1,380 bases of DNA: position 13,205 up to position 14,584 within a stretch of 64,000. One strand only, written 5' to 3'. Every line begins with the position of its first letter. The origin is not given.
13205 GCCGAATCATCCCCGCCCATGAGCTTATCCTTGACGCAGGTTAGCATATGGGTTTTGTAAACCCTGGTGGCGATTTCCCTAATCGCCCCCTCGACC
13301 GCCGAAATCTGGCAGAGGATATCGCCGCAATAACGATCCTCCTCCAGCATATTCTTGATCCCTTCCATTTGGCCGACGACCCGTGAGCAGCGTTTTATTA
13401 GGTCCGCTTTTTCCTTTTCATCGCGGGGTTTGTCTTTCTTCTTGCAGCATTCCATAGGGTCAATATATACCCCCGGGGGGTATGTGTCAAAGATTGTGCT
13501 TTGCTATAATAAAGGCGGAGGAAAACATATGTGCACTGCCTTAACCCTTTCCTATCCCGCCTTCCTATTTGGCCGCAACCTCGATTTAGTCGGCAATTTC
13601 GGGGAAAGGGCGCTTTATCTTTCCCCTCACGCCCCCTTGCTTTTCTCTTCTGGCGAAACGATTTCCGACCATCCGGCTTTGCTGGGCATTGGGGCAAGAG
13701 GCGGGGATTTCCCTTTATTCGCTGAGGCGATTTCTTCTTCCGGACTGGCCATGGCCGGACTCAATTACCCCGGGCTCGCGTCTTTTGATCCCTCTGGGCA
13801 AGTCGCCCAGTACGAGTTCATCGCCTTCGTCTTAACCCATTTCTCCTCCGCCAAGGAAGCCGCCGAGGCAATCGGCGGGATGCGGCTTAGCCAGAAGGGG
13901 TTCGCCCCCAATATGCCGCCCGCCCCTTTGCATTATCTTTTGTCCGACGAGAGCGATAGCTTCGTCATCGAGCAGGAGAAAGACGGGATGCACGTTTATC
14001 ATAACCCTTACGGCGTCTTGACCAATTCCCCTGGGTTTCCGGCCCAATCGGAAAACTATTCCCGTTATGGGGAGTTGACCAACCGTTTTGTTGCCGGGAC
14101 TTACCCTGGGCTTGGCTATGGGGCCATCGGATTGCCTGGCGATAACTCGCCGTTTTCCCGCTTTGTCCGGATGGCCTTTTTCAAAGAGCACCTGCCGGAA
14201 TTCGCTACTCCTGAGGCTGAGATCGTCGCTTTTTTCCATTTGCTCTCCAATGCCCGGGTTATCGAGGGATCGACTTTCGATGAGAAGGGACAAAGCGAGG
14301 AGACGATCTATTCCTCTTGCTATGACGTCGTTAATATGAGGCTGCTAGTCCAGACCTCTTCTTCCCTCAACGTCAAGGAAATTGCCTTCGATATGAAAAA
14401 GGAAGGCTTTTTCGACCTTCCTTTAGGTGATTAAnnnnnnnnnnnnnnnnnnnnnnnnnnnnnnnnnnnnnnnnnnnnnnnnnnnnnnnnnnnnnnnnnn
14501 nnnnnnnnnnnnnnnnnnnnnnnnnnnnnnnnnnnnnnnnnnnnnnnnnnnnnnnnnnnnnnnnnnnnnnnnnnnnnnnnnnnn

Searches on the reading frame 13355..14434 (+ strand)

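Call 66: search_protein_families(library=pfam, proteins=[window:13355-14434:+], max_evalue=0.00001)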
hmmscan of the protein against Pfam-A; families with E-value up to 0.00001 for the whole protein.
window:13355-14434:+ (359 aa): 1 family
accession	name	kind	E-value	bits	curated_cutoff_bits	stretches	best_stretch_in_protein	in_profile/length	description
PF02275.23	CBAH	-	7.4e-57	193.8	20.4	1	60-346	1-304/316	Linear amide C-N hydrolases, choloylglycine hydrolase family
